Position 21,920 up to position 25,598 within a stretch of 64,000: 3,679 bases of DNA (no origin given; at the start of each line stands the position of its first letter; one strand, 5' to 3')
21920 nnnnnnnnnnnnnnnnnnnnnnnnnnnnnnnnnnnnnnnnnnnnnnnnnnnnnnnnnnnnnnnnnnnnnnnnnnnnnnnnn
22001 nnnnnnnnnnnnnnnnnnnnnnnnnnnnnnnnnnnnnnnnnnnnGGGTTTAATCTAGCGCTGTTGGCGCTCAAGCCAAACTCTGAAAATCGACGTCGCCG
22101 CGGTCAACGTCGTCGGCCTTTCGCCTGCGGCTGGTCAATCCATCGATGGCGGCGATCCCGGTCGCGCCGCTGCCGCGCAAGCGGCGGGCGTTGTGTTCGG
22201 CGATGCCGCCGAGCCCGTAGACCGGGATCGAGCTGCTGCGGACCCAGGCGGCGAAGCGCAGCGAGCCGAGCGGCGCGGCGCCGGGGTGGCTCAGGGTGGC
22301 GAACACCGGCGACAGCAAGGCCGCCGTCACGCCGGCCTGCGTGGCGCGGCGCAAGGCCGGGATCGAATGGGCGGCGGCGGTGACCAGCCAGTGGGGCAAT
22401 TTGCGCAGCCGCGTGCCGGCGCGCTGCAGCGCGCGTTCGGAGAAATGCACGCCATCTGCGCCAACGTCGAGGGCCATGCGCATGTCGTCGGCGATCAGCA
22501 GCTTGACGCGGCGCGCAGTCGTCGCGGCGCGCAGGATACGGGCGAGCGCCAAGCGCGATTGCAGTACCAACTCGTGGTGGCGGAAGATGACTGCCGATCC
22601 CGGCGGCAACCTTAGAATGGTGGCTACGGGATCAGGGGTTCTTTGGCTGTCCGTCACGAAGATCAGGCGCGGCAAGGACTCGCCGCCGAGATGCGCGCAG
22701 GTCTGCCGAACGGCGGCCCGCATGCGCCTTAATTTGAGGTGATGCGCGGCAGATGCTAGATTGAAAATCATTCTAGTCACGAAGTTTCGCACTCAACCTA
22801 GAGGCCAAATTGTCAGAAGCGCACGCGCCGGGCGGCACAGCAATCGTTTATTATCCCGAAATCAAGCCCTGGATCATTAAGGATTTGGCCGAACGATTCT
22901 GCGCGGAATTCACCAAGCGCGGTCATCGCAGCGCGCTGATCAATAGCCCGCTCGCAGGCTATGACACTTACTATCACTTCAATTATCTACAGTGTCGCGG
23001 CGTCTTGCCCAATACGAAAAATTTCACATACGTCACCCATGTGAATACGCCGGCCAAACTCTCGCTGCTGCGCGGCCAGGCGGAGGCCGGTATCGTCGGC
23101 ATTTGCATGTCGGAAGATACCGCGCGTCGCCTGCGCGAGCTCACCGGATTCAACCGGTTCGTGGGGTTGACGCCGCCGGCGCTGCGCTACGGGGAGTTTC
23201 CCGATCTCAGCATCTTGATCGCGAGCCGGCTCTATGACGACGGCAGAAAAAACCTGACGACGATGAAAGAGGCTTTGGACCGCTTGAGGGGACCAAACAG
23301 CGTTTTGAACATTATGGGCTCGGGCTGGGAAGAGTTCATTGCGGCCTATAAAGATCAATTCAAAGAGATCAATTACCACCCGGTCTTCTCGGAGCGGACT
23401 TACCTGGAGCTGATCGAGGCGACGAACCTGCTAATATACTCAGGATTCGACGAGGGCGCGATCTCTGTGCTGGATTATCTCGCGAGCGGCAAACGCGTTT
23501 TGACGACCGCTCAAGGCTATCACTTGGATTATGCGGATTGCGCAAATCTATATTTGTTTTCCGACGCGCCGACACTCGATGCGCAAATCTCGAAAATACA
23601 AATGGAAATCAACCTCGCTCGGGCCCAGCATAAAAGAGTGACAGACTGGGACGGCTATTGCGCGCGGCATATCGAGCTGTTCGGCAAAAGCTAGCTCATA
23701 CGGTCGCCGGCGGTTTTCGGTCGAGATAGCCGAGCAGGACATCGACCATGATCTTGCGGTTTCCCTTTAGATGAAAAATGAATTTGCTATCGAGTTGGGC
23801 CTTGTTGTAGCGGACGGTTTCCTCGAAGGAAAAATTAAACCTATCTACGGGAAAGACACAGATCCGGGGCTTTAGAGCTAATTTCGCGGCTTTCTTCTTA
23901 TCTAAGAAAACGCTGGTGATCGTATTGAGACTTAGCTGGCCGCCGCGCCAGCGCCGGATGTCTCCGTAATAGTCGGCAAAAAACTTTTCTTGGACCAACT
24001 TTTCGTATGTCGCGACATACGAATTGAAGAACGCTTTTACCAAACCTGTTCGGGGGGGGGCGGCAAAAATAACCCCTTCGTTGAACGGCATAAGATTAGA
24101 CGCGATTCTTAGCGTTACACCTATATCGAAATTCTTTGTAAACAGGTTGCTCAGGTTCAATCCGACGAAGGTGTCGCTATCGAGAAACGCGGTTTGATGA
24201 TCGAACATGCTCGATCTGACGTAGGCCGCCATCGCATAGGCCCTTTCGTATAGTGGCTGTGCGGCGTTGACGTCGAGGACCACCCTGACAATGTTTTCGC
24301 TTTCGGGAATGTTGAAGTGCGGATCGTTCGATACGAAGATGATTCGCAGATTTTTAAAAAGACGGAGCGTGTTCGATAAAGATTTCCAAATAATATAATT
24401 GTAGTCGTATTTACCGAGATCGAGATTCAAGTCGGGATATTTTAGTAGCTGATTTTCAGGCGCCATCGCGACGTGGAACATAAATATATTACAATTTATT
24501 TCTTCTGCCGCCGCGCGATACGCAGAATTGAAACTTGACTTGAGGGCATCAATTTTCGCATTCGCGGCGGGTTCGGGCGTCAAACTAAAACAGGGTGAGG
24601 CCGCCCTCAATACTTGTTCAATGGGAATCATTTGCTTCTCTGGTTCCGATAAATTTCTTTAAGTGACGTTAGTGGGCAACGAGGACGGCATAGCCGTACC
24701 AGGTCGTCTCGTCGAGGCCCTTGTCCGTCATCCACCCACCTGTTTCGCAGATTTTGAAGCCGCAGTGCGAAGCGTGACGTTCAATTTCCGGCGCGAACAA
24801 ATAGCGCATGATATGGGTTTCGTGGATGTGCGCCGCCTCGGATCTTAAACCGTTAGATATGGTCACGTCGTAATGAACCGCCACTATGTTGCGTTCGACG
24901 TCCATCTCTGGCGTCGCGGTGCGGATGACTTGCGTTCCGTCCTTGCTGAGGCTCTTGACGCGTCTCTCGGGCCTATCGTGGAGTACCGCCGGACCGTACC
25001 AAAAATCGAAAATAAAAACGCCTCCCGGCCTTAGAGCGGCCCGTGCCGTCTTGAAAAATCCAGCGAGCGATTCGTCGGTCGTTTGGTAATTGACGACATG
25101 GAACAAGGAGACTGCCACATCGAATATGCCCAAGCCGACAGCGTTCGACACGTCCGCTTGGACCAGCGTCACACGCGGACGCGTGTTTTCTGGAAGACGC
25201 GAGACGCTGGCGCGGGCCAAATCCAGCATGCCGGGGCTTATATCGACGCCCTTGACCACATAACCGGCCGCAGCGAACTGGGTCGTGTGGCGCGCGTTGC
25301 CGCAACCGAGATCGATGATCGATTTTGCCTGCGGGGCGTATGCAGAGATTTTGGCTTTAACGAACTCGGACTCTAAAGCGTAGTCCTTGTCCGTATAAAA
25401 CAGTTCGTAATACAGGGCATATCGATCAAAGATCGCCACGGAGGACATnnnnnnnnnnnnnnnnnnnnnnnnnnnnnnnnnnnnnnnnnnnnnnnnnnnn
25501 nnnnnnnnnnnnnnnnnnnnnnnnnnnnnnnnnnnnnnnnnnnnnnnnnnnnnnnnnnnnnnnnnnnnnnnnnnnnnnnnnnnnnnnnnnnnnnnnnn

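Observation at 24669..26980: Tyl1a/FdtA - TylB/FdtB - TylM1-like triad predicts a dTDP-3-(dimethyl)amino-3,6-dideoxyhexose (mycaminose-type) pathway in a proteobacterial surface-glycan locus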

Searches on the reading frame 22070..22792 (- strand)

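Call 3: search_protein_families(library=pfam, proteins=[window:22070-22792:-], max_evalue=0.01)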
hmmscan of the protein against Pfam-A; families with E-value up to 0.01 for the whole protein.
window:22070-22792:- (240 aa): 1 family
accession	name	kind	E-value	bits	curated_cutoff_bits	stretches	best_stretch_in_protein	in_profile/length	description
PF02581.23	TMP-TENI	-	6.4e-31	107.5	27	1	44-218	2-179/180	Thiamine monophosphate synthase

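Call 4: search_protein_families(library=ncbifam, proteins=[window:22070-22792:-], max_evalue=0.01)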
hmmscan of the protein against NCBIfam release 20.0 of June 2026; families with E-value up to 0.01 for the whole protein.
window:22070-22792:- (240 aa): 9 families
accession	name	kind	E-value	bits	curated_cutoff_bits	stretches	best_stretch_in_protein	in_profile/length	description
NF006530.0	PRK08999.1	equivalog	8.1e-29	100.6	245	1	67-220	161-313/315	Nudix family hydrolase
TIGR00693.1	thiE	equivalog_domain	6.7e-19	67.9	145.1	1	66-222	29-187/197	thiamine phosphate synthase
NF002727.0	PRK02615.1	equivalog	3.9e-16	58.7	335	1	67-222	175-330/349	thiamine phosphate synthase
NF005819.0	PRK07695.1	equivalog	1e-12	48.2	251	1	94-226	56-187/205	thiazole tautomerase TenI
NF000734.0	PRK00043.1-5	equivalog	3.9e-06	26.7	252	1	88-221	47-182/201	thiamine phosphate synthase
NF000736.0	PRK00043.2-3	equivalog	0.0001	21.8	227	1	71-216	34-185/207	thiamine phosphate synthase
NF000740.0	PRK00043.3-4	equivalog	0.0014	18.1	202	1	170-226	148-204/218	thiamine phosphate synthase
NF002904.0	PRK03512.1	equivalog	0.0022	17.5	231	1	94-221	60-191/211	thiamine phosphate synthase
NF005080.0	PRK06512.1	equivalog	0.0037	17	218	1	49-122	25-98/222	thiamine phosphate synthase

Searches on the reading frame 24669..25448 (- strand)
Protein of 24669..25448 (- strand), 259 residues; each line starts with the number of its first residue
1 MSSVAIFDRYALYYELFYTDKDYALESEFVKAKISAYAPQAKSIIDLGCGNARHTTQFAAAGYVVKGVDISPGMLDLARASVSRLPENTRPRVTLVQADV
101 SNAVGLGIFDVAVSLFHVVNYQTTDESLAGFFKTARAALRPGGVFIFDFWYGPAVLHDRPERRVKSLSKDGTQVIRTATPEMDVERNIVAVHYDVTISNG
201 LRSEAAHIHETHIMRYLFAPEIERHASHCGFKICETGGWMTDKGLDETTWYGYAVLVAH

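Call 3: search_protein_families(library=pfam, proteins=[window:24669-25448:-], max_evalue=0.01)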
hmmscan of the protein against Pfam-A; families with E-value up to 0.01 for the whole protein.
window:24669-25448:- (259 aa): 8 families
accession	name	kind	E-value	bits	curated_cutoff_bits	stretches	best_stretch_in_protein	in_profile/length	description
PF13649.12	Methyltransf_25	-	2e-15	57.7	27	1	44-143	1-97/97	Methyltransferase domain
PF08241.18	Methyltransf_11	-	3.5e-13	50.4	21.2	1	46-147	2-95/95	Methyltransferase domain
PF08242.18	Methyltransf_12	-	7.6e-12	46.3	30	1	45-145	1-98/98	Methyltransferase domain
PF13489.12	Methyltransf_23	-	4.2e-09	36.8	27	1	32-150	14-119/164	Methyltransferase domain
PF13847.12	Methyltransf_31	-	1.6e-08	34.8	27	1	41-148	4-110/145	Methyltransferase domain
PF05175.20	MTS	-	3.3e-05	24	23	1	40-145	31-136/170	Methyltransferase small domain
PF01209.24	Ubie_methyltran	-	0.00058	19.7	20.1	1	40-145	47-149/233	ubiE/COQ5 methyltransferase family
PF02353.26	CMAS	-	0.0062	16.3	27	0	41-147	63-164/273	Mycolic acid cyclopropane synthetase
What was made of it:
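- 24669..25448 (-): Class I SAM-dependent methyltransferase, 259 aa, of the TylM1/DesVI sugar N-methyltransferase type. Methyltransf_25 and related Pfam models (call 3).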

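Call 4: search_protein_families(library=ncbifam, proteins=[window:24669-25448:-], max_evalue=0.01)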
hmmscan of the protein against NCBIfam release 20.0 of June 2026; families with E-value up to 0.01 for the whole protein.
window:24669-25448:- (259 aa): 26 families (the best 25 are shown)
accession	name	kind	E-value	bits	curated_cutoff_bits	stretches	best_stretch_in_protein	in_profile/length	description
NF041820.1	daptide_MTase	equivalog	8.2e-18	64.7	175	1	40-236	36-227/243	daptide-type RiPP biosynthesis methyltransferase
NF043040.1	corrin_prot_MT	hypoth_equivalog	1.6e-13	50.6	180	1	30-146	30-146/216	corrinoid protein-associated methyltransferase CpaM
TIGR02021.1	BchM-ChlM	equivalog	3.1e-11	43.1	158.9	1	39-126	53-136/218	magnesium protoporphyrin IX methyltransferase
NF001241.0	PRK00216.1-2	equivalog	4.2e-06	26.6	327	1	5-144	15-144/231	demethylmenaquinone methyltransferase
NF008264.0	PRK11036.1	equivalog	5.7e-06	26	366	1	36-151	40-151/261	tRNA uridine 5-oxyacetic acid(34) methyltransferase CmoM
TIGR04074.1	bacter_Hen1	equivalog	1.4e-05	23.8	340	1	39-101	281-347/462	3' terminal RNA ribose 2'-O-methyltransferase Hen1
TIGR01983.1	UbiG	equivalog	1.8e-05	24.1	102.95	1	37-147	46-151/228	bifunctional 2-polyprenyl-6-hydroxyphenol methylase/3-demethylubiquinol 3-O-methyltransferase UbiG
NF001244.0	PRK00216.1-5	equivalog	2e-05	24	216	1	33-131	40-141/236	bifunctional demethylmenaquinone methyltransferase/2-methoxy-6-polyprenyl-1,4-benzoquinol methylase UbiE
TIGR02072.1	BioC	equivalog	2.1e-05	24.5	184.95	1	38-147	32-132/244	malonyl-ACP O-methyltransferase BioC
TIGR01934.1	MenG_MenH_UbiE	subfamily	5.4e-05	22.6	158.35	1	36-131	38-129/223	ubiquinone/menaquinone biosynthesis methyltransferase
NF047649.1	MTase_UXPK_star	exception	0.00014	21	460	1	42-147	79-181/283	methyltransferase/UXPK-star double selenoprotein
NF003380.0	PRK04457.1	equivalog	0.00026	20.1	304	1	39-153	70-184/265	polyamine aminopropyltransferase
TIGR04543.1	ketoArg_3Met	equivalog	0.00027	20.1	425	1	33-104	142-213/336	2-ketoarginine methyltransferase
NF040539.1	AST_met_ArsM_2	exception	0.00051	20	240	1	38-147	54-163/262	putative arsinothricin biosynthesis methyltransferase ArsM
NF007610.0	PRK10258.1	equivalog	0.00053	19.4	342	1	39-147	41-138/251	malonyl-ACP O-methyltransferase BioC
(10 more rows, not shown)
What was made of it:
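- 24669..25448 (-): Best NCBIfam match is the daptide amine N-methyltransferase at 65 bits, below its cut-off (call 4).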

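Call 5: search_solved_structures(query=window:24669-25448:-, max_evalue=0.001, show_alignments=2)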
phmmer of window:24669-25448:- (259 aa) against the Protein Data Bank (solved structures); distinct sequences matched with E-value up to 0.001: 35.
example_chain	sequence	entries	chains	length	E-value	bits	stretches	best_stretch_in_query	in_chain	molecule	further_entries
3bxo_A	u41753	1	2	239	4e-16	62.2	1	11-244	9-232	N,N-dimethyltransferase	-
1wzn_A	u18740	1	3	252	1.7e-12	50.4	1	9-151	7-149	SAM-dependent methyltransferase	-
6uk5_A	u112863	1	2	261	1.8e-12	50.3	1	10-178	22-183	CalS10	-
5bsz_A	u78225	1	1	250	1.4e-11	47.3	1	8-181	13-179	N-methyltransferase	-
9sot_A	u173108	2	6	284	3.9e-10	42.6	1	31-156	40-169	Class I SAM-dependent methyltransferase | Methyltransferase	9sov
6m83_A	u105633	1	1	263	7.3e-10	41.7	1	13-242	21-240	dTDP-3-amino-3,6-dideoxy-alpha-D-glucopyranose N,N-dimethyltransferase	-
9gdj_A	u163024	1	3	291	1.2e-09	41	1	40-231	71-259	Methyltransferase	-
6m81_A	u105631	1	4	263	1.2e-09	41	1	13-242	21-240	dTDP-3-amino-3,6-dideoxy-alpha-D-glucopyranose N,N-dimethyltransferase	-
6m82_A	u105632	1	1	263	1.3e-09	41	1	14-242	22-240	dTDP-3-amino-3,6-dideoxy-alpha-D-glucopyranose N,N-dimethyltransferase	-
3pfg_A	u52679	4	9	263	1.3e-09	40.9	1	13-242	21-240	N-methyltransferase | dTDP-3-amino-3,6-dideoxy-alpha-D-glucopyranose N,N-dimethyltransferase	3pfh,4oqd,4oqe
3px2_A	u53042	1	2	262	3.5e-09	39.5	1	13-242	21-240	N-methyltransferase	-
3px3_A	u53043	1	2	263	4.5e-09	39.1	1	13-242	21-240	N-methyltransferase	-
9ri2_A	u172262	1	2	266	1.3e-08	37.7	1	41-166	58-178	Methyltransferase, putative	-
7pd7_A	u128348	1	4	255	1.9e-08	37.1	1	6-152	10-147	Methyltransferase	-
5jdy_A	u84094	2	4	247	3.6e-08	36.2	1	22-146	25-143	Methyl transferase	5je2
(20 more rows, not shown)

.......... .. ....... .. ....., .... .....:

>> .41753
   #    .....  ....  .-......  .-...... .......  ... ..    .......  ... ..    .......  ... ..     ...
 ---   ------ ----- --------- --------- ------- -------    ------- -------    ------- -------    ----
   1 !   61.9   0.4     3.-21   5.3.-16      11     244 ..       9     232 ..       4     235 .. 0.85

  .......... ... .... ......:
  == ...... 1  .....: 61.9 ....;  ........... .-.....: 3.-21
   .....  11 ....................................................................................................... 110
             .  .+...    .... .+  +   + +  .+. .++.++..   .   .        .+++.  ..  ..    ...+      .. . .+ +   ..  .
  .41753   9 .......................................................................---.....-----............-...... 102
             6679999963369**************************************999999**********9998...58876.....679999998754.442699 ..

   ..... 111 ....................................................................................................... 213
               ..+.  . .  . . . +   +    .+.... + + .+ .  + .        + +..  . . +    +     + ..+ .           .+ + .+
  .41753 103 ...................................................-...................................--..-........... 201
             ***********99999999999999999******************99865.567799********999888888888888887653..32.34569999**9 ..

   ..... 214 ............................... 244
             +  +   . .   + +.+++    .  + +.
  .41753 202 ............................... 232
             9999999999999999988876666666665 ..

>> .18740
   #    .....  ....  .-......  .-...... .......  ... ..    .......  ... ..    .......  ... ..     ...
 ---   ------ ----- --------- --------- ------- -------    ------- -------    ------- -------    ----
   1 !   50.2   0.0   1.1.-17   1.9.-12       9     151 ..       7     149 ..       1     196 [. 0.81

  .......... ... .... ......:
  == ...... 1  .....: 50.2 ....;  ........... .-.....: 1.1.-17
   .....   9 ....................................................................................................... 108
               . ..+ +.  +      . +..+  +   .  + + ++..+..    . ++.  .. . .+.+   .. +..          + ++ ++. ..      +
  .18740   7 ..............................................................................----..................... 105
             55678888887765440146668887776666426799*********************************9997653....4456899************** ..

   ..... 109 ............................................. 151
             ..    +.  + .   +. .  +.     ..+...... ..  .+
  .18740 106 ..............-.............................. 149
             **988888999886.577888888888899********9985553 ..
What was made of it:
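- On TylM1/DesVI sugar N,N-dimethyltransferases: DesVI aligned over 11-244 against 9-232 (call 5).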

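Call 21: find_homologous_proteins(query=window:24669-25448:-, max_evalue=0.001)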
Query window:24669-25448:- (259 aa): 1796 proteins with E <= 0.001 among 3456 candidates; the best 120 are listed.
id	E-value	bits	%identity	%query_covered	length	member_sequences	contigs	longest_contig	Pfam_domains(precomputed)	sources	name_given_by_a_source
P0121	8.3e-171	584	100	100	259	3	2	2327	PF13847.13,PF13489.13,PF05175.21,PF13649.13,PF08241.19,PF08242.19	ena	-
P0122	9.1e-120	417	72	98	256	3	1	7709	PF13847.13,PF13489.13,PF05175.21,PF13649.13,PF08241.19,PF08242.19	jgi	-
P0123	2.9e-119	415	70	99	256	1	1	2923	PF13847.13,PF13489.13,PF13649.13,PF01209.25,PF08241.19,PF08242.19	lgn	-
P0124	1.1e-107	377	64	98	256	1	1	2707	PF13847.13,PF13489.13,PF02353.27,PF05175.21,PF13649.13,PF08241.19,PF08242.19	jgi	-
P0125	9.6e-75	269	51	98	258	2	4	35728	PF13847.13,PF13489.13,PF13649.13,PF08241.19,PF08242.19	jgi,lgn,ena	-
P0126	1.4e-72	262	51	96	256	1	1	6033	PF13847.13,PF13489.13,PF05175.21,PF13649.13,PF08241.19,PF08242.19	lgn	-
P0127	1.1e-70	256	48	97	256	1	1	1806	PF13847.13,PF13489.13,PF05175.21,PF13649.13,PF08241.19,PF08242.19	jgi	jgi:SAM-dependent methyltransferase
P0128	1.2e-70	256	47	96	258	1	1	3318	PF13847.13,PF13489.13,PF05175.21,PF13649.13,PF08241.19,PF08242.19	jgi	jgi:SAM-dependent methyltransferase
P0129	2.2e-70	255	50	96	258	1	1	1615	PF13847.13,PF13489.13,PF13649.13,PF01209.25,PF08241.19,PF08242.19,PF05401.17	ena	-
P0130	4.0e-70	254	50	94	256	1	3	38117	PF13847.13,PF05175.21,PF13649.13,PF08241.19,PF08242.19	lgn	-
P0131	2.0e-69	252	47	99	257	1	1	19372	PF13847.13,PF13489.13,PF13649.13,PF08241.19,PF08242.19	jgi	jgi:SAM-dependent methyltransferase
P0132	2.4e-69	251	48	98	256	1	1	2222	PF13847.13,PF13489.13,PF02353.27,PF05175.21,PF13649.13,PF08241.19,PF08242.19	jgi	jgi:SAM-dependent methyltransferase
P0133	5.3e-69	250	48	95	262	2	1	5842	PF13847.13,PF13489.13,PF13649.13,PF08241.19,PF08242.19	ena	-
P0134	1.1e-68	249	47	96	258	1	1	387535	PF13847.13,PF13489.13,PF05175.21,PF13649.13,PF08241.19,PF08242.19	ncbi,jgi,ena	jgi:SAM-dependent methyltransferase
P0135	1.6e-68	249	49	96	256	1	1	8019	PF13489.13,PF13649.13,PF08241.19,PF08242.19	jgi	jgi:ubiquinone/menaquinone biosynthesis C-methylase UbiE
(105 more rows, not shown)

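Call 41: search_solved_structures(query=A2, max_evalue=1e-8, show_alignments=0)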
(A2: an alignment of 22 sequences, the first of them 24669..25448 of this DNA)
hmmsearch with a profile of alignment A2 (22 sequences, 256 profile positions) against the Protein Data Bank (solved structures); distinct sequences matched with E-value up to 1e-8: 40.
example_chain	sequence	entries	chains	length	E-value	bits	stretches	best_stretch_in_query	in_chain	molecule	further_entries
3bxo_A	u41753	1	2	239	1.6e-33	119.3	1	6-231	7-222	N,N-dimethyltransferase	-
6m83_A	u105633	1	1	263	6.7e-28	100.9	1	6-230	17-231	dTDP-3-amino-3,6-dideoxy-alpha-D-glucopyranose N,N-dimethyltransferase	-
1wzn_A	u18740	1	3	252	7.3e-28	100.7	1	6-148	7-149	SAM-dependent methyltransferase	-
6m81_A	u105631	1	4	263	7.4e-28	100.7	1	6-230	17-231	dTDP-3-amino-3,6-dideoxy-alpha-D-glucopyranose N,N-dimethyltransferase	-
3pfg_A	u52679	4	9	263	9.7e-28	100.3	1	6-230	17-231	N-methyltransferase | dTDP-3-amino-3,6-dideoxy-alpha-D-glucopyranose N,N-dimethyltransferase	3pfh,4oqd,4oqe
6m82_A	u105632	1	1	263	1e-27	100.2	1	7-230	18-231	dTDP-3-amino-3,6-dideoxy-alpha-D-glucopyranose N,N-dimethyltransferase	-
3px2_A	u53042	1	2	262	2.4e-27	99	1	6-230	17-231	N-methyltransferase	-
3px3_A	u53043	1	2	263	3.2e-27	98.7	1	6-230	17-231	N-methyltransferase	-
5bsz_A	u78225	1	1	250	1.8e-25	92.9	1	6-174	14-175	N-methyltransferase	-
6uk5_A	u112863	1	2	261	1.7e-24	89.7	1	3-242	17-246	CalS10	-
3d2l_A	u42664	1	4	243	8.7e-24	87.4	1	3-246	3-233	SAM-dependent methyltransferase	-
1y8c_A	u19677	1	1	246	4.6e-22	81.7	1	3-242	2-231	S-adenosylmethionine-dependent methyltransferase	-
9ri2_A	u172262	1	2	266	1e-18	70.7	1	35-146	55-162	Methyltransferase, putative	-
7zgt_A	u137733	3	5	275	1.5e-18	70.2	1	24-253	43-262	Methyltransferase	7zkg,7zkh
9sot_A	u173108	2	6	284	5.5e-18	68.4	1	8-147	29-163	Class I SAM-dependent methyltransferase | Methyltransferase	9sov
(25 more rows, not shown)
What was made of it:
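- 24669..25448 (-): The family profile gives DesVI 1.6e-33 and TylM1 1e-27, followed by 5bsz and CalS10 (calls 5, 41).
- On TylM1/DesVI sugar N,N-dimethyltransferases: The family profile gives DesVI 1.6e-33 and TylM1 about 1e-27, covering profile positions 6-231 (call 41).
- Closest known: dTDP-mycaminose and dTDP-desosamine pathways. Same: The methyltransferase belongs to the same structural family, matching DesVI and TylM1 over nearly full length (calls 5, 41).
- Evidence for N-methylation: the DesVI, TylM1, 5bsz and CalS10 matches rank at or near the top (calls 5, 41). The methyltransferase's best solved relatives, DesVI and TylM1, methylate 3-amino sugars (calls 5, 41). The methyltransferase is TylM1/DesVI-like (calls 5, 41). 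The best structural relatives are amine N-methyltransferases of sugar nucleotides (call 41).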
